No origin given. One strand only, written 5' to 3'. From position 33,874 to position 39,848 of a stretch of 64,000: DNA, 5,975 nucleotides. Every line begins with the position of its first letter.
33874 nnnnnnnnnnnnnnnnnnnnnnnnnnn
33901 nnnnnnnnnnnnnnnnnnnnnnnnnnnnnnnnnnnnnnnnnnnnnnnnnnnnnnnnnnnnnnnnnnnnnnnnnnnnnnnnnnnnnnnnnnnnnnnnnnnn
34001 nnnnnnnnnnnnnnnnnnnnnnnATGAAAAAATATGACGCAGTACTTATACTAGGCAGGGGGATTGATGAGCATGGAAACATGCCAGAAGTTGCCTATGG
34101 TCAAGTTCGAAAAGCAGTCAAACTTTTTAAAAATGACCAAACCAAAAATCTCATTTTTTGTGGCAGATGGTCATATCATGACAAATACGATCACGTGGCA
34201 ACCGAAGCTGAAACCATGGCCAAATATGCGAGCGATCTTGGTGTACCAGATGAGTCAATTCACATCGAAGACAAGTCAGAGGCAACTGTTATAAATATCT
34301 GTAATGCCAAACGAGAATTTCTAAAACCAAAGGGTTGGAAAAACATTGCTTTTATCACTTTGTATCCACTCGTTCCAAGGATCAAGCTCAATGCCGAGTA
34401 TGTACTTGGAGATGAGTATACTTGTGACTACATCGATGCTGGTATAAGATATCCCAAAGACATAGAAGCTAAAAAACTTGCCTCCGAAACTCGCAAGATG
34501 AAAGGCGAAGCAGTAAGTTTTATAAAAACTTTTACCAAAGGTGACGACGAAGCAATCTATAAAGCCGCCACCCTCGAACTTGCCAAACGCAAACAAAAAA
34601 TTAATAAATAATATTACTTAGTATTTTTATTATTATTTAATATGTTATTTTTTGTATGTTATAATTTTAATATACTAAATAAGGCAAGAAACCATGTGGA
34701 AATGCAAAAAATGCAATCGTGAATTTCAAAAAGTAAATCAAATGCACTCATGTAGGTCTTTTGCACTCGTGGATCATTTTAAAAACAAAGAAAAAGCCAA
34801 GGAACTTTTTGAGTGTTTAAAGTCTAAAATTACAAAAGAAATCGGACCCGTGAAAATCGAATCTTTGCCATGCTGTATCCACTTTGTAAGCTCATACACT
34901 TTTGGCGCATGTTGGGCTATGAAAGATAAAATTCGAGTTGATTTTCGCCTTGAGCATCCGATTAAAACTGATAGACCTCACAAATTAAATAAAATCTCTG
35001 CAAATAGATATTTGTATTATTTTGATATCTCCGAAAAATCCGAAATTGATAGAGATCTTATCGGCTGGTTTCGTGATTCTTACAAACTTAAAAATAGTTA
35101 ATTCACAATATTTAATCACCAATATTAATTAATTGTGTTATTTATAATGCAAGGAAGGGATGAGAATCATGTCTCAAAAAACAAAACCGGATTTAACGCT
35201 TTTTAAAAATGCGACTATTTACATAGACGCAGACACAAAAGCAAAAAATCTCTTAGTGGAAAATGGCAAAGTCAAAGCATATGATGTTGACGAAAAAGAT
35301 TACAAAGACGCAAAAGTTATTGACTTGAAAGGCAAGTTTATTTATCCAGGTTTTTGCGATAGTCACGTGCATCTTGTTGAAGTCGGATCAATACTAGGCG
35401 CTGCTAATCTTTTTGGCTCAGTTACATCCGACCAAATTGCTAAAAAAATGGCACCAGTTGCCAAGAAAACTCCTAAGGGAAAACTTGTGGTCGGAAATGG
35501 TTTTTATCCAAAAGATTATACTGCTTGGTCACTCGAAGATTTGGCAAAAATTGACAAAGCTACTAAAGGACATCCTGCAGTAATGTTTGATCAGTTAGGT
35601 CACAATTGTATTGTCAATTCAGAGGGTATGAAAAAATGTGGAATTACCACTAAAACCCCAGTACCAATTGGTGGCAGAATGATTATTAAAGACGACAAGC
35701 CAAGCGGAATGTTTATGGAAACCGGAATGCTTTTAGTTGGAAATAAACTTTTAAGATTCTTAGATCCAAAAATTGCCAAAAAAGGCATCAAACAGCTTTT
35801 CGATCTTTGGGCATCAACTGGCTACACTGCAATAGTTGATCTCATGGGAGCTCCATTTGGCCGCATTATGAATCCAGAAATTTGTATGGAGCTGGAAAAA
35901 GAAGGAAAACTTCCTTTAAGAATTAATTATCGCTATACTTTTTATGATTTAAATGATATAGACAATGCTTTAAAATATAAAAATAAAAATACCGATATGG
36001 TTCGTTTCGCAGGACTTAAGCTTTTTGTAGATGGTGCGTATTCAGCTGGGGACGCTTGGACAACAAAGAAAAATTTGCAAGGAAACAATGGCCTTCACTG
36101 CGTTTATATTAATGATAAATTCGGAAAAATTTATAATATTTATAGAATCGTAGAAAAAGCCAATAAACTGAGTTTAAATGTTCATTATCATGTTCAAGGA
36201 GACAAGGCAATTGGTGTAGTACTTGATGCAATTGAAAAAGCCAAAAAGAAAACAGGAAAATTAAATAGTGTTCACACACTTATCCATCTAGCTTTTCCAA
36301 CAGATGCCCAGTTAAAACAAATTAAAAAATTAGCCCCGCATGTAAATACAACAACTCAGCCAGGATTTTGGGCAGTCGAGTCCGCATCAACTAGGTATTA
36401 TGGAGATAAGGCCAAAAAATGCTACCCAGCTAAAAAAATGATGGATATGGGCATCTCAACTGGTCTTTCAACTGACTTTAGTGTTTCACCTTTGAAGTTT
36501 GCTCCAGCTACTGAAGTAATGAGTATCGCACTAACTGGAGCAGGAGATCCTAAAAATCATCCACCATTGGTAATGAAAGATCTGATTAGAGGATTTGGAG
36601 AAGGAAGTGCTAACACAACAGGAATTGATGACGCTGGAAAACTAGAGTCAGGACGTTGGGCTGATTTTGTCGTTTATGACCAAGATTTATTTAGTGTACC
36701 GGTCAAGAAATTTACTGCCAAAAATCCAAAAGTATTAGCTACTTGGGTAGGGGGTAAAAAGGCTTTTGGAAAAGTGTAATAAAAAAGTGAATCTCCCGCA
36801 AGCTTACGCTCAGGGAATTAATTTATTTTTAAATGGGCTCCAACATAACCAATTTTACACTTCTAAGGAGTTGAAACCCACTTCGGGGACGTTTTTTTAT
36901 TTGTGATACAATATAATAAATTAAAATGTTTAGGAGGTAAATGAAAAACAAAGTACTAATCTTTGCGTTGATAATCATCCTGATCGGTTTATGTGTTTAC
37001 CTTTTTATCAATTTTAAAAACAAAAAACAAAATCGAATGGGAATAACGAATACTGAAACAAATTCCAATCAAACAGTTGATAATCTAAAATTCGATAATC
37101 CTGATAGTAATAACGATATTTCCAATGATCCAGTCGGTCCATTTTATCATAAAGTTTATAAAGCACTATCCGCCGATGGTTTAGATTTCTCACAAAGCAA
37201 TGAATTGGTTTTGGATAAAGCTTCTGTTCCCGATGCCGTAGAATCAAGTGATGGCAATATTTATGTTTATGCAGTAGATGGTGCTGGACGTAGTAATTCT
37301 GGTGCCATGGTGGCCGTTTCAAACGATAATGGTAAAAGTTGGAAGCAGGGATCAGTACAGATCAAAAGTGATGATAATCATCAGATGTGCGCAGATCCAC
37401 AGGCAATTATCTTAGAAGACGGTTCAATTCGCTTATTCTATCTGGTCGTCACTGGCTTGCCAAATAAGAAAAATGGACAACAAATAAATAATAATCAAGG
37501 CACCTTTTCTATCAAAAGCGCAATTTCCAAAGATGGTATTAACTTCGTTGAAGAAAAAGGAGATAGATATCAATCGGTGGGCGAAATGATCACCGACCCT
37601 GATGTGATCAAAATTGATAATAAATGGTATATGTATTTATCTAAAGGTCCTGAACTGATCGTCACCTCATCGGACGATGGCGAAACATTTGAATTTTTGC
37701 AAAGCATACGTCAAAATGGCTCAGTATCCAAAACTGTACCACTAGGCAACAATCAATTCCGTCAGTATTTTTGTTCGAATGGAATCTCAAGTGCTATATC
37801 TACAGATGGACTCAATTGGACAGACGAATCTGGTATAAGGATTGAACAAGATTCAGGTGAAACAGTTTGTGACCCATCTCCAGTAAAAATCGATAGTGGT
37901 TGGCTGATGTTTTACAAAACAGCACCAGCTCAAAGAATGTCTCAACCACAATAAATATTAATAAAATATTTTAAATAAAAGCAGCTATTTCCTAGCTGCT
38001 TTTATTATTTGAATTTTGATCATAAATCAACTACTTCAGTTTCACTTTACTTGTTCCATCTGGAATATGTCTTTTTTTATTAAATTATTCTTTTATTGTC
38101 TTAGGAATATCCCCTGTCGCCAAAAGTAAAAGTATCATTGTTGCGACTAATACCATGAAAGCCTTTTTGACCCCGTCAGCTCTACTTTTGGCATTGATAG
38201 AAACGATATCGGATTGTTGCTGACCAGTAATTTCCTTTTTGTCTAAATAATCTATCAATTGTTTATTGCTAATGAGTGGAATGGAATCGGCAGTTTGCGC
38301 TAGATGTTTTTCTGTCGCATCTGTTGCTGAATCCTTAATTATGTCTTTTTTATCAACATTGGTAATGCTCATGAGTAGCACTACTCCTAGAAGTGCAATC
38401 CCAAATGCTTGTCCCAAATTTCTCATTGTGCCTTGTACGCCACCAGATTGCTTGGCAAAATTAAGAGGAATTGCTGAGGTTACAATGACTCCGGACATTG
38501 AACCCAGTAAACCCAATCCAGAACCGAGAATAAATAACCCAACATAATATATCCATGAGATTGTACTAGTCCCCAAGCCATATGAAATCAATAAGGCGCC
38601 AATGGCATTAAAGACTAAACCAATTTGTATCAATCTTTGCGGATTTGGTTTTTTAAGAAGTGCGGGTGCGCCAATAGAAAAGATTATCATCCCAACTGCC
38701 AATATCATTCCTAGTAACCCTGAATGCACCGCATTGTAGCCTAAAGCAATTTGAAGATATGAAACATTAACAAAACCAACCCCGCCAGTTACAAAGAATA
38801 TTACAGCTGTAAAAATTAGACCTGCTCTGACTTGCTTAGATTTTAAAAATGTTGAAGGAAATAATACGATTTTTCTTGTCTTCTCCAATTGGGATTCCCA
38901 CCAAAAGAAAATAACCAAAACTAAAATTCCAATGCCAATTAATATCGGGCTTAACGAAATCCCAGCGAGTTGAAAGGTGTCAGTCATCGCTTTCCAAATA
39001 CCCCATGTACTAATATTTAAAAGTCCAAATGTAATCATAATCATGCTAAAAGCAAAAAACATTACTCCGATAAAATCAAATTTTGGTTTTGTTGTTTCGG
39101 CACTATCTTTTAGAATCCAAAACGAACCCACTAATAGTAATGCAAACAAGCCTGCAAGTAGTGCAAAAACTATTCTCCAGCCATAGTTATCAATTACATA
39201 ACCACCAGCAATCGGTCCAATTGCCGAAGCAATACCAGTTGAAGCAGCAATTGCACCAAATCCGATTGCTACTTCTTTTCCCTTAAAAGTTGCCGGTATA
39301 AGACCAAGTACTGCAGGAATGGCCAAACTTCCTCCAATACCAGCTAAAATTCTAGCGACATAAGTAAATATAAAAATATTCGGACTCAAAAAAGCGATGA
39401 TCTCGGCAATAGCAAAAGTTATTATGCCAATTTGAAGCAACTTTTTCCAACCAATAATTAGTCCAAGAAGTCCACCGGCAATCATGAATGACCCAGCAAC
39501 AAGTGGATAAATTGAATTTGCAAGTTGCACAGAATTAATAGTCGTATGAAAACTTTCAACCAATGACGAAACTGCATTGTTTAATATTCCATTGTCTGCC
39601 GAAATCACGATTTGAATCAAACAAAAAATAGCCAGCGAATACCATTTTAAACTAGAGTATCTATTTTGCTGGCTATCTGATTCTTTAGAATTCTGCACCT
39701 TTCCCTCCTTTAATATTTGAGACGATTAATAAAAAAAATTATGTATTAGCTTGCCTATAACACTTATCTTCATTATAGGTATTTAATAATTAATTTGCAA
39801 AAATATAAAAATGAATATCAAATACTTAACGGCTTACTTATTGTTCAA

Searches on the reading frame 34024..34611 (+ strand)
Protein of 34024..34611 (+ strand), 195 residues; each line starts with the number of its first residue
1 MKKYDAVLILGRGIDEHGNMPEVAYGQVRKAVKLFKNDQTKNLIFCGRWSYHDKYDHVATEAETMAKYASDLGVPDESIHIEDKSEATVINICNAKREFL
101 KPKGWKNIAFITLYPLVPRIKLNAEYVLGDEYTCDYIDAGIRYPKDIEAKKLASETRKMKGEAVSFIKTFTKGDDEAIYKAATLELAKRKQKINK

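Call 4: search_protein_families(library=pfam, proteins=[window:34024-34611:+], max_evalue=0.01)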
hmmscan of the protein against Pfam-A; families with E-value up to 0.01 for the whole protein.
window:34024-34611:+ (195 aa): 1 family
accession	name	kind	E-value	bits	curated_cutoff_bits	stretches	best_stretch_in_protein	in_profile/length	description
PF02698.23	DUF218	-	9e-14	52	27.6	1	5-127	1-103/133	DUF218 domain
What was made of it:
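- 33995..34611 (+): Right anchor: the point where homology to the close relative resumes, followed by the DUF218 (YdcF-family) gene at 34024-34611. PF02698 9e-14 (call 4).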

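Call 5: search_protein_families(library=padloc, proteins=[window:34024-34611:+], max_evalue=0.01)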
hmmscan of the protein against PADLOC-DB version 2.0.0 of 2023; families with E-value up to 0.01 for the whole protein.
window:34024-34611:+ (195 aa): 0 families

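Call 6: search_protein_families(library=ncbifam, proteins=[window:34024-34611:+], max_evalue=0.01)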
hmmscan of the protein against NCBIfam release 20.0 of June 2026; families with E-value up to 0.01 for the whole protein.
window:34024-34611:+ (195 aa): 1 family
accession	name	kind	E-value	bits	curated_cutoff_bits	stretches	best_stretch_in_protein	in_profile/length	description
NF007794.0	PRK10494.1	equivalog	0.0014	18.1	205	1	25-88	106-165/259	envelope biogenesis factor ElyC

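Call 14: find_encoding_contigs(protein=window:34024-34611:+, flank=10000, max_places=10)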
Protein window:34024-34611:+ (195 aa): 1 contig read that carries it; 1 place shown.
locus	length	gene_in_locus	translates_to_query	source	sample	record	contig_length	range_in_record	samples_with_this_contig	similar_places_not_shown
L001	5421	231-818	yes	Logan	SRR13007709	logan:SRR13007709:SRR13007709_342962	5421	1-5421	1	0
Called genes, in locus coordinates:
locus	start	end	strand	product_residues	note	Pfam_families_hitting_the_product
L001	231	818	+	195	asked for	PF02698:DUF218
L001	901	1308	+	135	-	PF18899:DUF5655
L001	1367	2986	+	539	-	PF07969:Amidohydro_3, PF01979:Amidohydro_1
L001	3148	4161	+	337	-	-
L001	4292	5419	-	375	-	?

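Call 96: search_protein_families(library=pfam, proteins=[L108:1665-1844:+, L108:2091-2246:+], max_evalue=0.001)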
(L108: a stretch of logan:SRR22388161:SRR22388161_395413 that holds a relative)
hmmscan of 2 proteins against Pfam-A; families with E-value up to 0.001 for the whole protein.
L108:1665-1844:+ (59 aa): 1 family
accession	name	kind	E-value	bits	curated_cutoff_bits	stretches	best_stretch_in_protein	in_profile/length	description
PF07411.17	DUF1508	-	5.4e-11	42.6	22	1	11-58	2-48/48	Domain of unknown function (DUF1508)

L108:2091-2246:+ (52 aa): 0 families

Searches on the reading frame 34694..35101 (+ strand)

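Call 4: search_protein_families(library=pfam, proteins=[window:34694-35101:+], max_evalue=0.01)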
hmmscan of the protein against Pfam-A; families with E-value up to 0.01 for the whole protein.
window:34694-35101:+ (135 aa): 1 family
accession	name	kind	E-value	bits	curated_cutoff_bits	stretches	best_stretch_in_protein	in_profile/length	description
PF18899.5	DUF5655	-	8.6e-09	35.9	24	1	27-132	3-108/109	Domain of unknown function (DUF5655)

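Call 5: search_protein_families(library=padloc, proteins=[window:34694-35101:+], max_evalue=0.01)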
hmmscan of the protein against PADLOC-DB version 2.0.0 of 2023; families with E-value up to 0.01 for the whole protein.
window:34694-35101:+ (135 aa): 0 families

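Call 6: search_protein_families(library=ncbifam, proteins=[window:34694-35101:+], max_evalue=0.01)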
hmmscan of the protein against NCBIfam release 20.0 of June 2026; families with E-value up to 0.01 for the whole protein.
window:34694-35101:+ (135 aa): 0 families

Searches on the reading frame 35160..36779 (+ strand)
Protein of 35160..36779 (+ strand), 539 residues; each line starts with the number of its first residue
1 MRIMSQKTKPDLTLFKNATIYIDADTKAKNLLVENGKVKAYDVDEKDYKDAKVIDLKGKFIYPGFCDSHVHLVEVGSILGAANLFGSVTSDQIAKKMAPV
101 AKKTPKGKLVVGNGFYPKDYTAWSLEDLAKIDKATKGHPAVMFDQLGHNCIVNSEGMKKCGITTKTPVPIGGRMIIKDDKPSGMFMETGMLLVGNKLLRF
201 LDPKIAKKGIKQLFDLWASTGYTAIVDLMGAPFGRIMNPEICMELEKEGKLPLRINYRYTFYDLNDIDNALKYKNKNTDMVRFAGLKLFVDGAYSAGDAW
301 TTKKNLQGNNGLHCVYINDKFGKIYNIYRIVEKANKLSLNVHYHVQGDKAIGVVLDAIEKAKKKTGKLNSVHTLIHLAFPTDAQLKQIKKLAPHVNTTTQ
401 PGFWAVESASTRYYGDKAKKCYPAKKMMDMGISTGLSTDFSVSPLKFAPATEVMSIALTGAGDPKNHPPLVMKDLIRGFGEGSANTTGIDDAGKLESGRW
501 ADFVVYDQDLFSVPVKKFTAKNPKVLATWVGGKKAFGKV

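Call 19: find_related_loci(query=window:35160-36779:+, collection=genome_contigs, flank=10000)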
Query window:35160-36779:+ (539 aa) in genome_contigs; peptide patterns used: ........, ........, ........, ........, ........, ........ (x = any residue, [..] = any of these).
36 stretches matched a pattern; 8 encode a relative of the query (tblastn E <= 1e-3); 8 distinct loci.
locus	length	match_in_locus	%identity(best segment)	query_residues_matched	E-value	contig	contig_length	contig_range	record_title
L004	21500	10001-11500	27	7-513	6e-28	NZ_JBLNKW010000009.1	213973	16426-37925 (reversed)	Flavobacterium sp. ZT3R17 L21_9, whole genome shotgun sequence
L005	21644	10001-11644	26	10-537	6e-25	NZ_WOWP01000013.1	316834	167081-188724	Flavobacterium rakeshii strain JCM 17928 91, whole genome shotgun sequence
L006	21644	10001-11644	25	10-537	7e-23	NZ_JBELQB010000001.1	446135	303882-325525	Flavobacterium sp. ST-75 NODE_1_length_446135_cov_373.590210, whole genome shotgun sequence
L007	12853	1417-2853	23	48-538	2e-18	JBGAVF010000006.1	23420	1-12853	MAG: Bacteroidia bacterium isolate MAG_MBR_H10.30 MBRH10-30_opera_contig_7526, whole genome shotgun sequence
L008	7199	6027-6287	36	423-509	3e-7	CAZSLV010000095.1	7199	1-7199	MAG TPA_asm: uncultured Gudongella sp. isolate binchicken_co59_178 genome assembly, contig: NODE_25368_length_7199_cov_1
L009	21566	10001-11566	25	14-512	7e-19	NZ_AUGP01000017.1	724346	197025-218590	Flavobacterium subsaxonicum WB 4.1-42 = DSM 21790 G509DRAFT_scaffold00002.2_C, whole genome shotgun sequence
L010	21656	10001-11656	25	7-536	6e-18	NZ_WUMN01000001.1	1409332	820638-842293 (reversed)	Flavobacterium sp. Sd200 1, whole genome shotgun sequence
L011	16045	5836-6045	27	4-72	2e-4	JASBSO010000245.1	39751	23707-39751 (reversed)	MAG: Kordiimonadaceae bacterium isolate BWSM_14 k141_1717568, whole genome shotgun sequence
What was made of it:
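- Tried and rejected: GTDB species representatives, scanned with the amidohydrolase flank gene, gave only hits at 23-36% identity and no synteny (call 19).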

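Call 34: find_homologous_proteins(query=window:35160-36779:+, max_evalue=1e-30)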
Query window:35160-36779:+ (539 aa): 185 proteins with E <= 1e-30 among 8000 candidates; the best 120 are listed.
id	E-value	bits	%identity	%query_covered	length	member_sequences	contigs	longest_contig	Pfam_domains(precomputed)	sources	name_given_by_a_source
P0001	0.0e+0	1133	92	98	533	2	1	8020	PF07969.18,PF01979.27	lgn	-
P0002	0.0e+0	1078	86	99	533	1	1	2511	PF07969.18,PF01979.27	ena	-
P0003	2.8e-236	804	63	98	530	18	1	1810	PF07969.18,PF01979.27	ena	-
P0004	1.0e-234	798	64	97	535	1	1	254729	PF07969.18,PF01979.27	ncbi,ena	-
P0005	4.8e-234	796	63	99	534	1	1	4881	PF07969.18,PF01979.27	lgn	-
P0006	2.1e-227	774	63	97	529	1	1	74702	PF07969.18,PF01979.27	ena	-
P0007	1.3e-209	716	58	99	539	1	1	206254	PF07969.18,PF01979.27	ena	-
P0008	2.9e-207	708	59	98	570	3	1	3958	PF07969.18,PF01979.27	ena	-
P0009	2.9e-207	708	58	99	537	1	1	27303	PF07969.18,PF01979.27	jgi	-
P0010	4.9e-207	707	58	97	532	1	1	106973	PF07969.18,PF01979.27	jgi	-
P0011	3.5e-204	698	58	98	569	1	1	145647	PF07969.18,PF01979.27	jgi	jgi:predicted amidohydrolase YtcJ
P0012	1.2e-202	693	56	99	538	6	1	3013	PF07969.18,PF01979.27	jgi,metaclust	metaclust:\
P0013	1.3e-202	693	56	99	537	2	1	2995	PF07969.18,PF01979.27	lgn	-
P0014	2.4e-201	688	57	98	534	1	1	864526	PF07969.18,PF01979.27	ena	-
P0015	6.7e-201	687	56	97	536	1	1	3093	PF07969.18,PF01979.27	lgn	-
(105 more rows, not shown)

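Call 35: find_encoding_contigs(protein=P0001, flank=10000, max_places=4)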
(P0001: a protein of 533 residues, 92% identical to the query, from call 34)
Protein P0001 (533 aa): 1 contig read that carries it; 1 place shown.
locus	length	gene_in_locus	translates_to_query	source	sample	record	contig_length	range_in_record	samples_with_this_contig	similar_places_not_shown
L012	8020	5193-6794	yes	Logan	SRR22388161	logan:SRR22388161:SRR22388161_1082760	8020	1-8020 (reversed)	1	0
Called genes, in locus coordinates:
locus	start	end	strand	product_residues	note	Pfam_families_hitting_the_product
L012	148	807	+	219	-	-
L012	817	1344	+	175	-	-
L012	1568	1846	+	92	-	-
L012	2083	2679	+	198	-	PF02698:DUF218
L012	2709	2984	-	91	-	-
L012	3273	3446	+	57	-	-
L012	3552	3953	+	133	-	PF18899:DUF5655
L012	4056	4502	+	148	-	PF00472:RF-1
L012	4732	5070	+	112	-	-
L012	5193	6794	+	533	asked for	PF07969:Amidohydro_3, PF01979:Amidohydro_1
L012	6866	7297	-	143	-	-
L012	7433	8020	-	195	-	?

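Call 36: find_encoding_contigs(protein=P0004, flank=10000, max_places=4)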
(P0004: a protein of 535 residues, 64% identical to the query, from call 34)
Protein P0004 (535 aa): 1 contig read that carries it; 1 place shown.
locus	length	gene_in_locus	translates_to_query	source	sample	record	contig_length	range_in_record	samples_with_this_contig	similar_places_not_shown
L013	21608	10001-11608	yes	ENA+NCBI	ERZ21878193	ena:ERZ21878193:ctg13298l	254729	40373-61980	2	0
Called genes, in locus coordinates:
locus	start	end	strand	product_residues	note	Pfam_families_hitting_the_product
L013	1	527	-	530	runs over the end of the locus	PF03460:NIR_SIR_ferr, PF01077:NIR_SIR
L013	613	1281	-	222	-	PF01863:YgjP-like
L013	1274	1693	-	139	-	PF01894:YjbQ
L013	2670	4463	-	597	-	PF01336:tRNA_anti-codon, PF00152:tRNA-synt_2, PF02938:GAD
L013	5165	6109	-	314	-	PF00126:HTH_1, PF09048:Cro (faint), PF03466:LysR_substrate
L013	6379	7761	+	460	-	PF01548:DEDD_Tnp_IS110, PF02371:Transposase_20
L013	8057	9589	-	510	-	PF01609:DDE_Tnp_1 (faint)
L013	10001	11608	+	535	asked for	PF07969:Amidohydro_3, PF01979:Amidohydro_1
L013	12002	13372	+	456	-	PF05697:Trigger_N, PF05698:Trigger_C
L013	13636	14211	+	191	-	PF00574:CLP_protease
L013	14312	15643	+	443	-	PF06689:zf-C4_ClpX, PF07724:AAA_2, PF00004:AAA, PF10431:ClpB_D2-small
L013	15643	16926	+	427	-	PF00291:PALP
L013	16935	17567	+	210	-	PF07826:IMP_cyclohyd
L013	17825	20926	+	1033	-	PF00580:UvrD-helicase, PF13245:AAA_19, PF13604:AAA_30 (faint), PF14890:Intein_splicing, PF13361:UvrD_C, PF13538:UvrD_C_2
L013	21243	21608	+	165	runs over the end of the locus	PF13518:HTH_28 (faint), PF13384:HTH_23 (faint)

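Call 37: find_encoding_contigs(protein=P0006, flank=10000, max_places=4)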
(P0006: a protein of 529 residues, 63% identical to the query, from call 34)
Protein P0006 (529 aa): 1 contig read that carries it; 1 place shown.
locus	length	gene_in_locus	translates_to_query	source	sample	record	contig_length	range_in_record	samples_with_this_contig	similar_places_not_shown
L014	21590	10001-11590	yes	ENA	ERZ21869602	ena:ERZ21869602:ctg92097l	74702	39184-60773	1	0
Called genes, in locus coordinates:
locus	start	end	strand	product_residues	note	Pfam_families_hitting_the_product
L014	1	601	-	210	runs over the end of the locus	PF13500:AAA_26 (weak)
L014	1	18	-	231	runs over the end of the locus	PF07085:DRTGG, PF01515:PTA_PTB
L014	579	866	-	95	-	-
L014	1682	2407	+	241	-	PF08447:PAS_3 (faint), PF00989:PAS (weak), PF08448:PAS_4 (faint), PF13426:PAS_9 (weak), PF13188:PAS_8 (weak)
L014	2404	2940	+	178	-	-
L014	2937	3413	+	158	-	-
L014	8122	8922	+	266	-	PF13565:HTH_32 (weak)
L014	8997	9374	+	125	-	-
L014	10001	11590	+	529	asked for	PF07969:Amidohydro_3, PF01979:Amidohydro_1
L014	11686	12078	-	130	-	PF03992:ABM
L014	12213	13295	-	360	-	PF01625:PMSR, PF01641:SelR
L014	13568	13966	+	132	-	-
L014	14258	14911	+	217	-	PF01726:LexA_DNA_bind, PF00717:Peptidase_S24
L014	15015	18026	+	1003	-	PF07733:DNA_pol3_alpha, PF17657:DNA_pol3_finger, PF14579:HHH_6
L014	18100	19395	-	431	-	PF07857:TMEM144 (weak), PF06800:Sugar_transport (weak)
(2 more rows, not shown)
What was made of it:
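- Tried and rejected: They were useless for synteny (calls 36, 37).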

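Call 40: search_protein_families(library=pfam, proteins=[L012:148-807:+, L012:817-1344:+, L012:1568-1846:+, L012:4612-5070:+, L012:4056-4502:+], max_evalue=0.1)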
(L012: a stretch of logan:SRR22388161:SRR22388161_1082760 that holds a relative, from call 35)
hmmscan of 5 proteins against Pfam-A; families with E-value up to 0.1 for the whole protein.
L012:148-807:+ (219 aa): 1 family
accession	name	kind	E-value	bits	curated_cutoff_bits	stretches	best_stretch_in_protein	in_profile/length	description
PF18928.5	DUF5677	-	0.0081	16.7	27.1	1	96-164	93-161/166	Family of unknown function (DUF5677)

L012:817-1344:+ (175 aa): 3 families
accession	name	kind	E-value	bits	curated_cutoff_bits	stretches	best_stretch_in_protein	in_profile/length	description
PF24048.1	LRR_NXF1-5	-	0.0011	19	30.5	0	118-148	20-53/142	NXF1/2/3/5 leucine-rich repeat domain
PF14176.11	YxiJ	-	0.0031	18.5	27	1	95-159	9-72/109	YxiJ-like protein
PF18736.6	pEK499_p136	-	0.039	14.1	26.6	0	82-114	84-116/152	HEPN pEK499 p136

L012:1568-1846:+ (92 aa): 2 families
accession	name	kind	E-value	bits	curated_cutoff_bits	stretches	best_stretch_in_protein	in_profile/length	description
PF09067.16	EpoR_lig-bind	-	8.8e-05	23.1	27.3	1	24-81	10-68/104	Erythropoietin receptor, ligand binding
PF03119.21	DNA_ligase_ZBD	-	0.056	13.8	25.8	0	29-37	1-9/27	NAD-dependent DNA ligase C4 zinc finger domain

L012:4612-5070:+ (152 aa): 0 families

L012:4056-4502:+ (148 aa): 3 families
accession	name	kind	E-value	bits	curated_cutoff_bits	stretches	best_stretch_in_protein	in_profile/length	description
PF00472.26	RF-1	-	8.6e-16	58.4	35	1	15-141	3-116/116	RF-1 domain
PF10213.14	MRP-S28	-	0.0045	17.9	22.3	1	25-123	10-109/127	Mitochondrial ribosomal subunit protein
PF07687.19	M20_dimer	-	0.014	15.7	21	1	21-75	49-101/107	Peptidase dimerisation domain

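Call 41: search_protein_families(library=padloc, proteins=[L012:148-807:+, L012:817-1344:+, L012:1568-1846:+, L012:4612-5070:+], max_evalue=0.1)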
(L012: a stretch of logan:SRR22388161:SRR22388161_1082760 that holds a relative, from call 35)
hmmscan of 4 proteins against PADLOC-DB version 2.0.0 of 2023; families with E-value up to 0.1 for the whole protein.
L012:148-807:+ (219 aa): 0 families

L012:817-1344:+ (175 aa): 0 families

L012:1568-1846:+ (92 aa): 0 families

L012:4612-5070:+ (152 aa): 0 families

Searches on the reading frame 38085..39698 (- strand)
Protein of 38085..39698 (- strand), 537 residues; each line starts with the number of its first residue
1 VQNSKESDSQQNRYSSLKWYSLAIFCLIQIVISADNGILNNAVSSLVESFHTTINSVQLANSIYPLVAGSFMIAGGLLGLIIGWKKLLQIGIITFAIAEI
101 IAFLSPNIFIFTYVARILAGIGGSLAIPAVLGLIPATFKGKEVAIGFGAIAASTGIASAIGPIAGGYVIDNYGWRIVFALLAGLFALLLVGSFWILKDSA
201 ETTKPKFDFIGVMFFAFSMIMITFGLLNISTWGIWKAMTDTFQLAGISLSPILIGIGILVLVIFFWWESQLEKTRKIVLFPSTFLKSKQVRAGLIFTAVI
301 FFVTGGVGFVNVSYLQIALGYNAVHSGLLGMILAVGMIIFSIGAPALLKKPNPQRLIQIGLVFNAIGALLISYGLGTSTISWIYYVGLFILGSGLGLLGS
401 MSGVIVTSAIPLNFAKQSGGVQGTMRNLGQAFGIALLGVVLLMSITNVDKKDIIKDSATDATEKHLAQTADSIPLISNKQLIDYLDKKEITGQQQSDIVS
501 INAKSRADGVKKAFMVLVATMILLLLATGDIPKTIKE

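Call 20: search_protein_families(library=pfam, proteins=[window:38085-39698:-], max_evalue=0.0001)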
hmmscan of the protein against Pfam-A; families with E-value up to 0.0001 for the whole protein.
window:38085-39698:- (537 aa): 1 family
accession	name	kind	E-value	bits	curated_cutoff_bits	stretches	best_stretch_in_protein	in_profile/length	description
PF07690.21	MFS_1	-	6.4e-39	134.3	33.4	1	26-433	2-346/347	Major Facilitator Superfamily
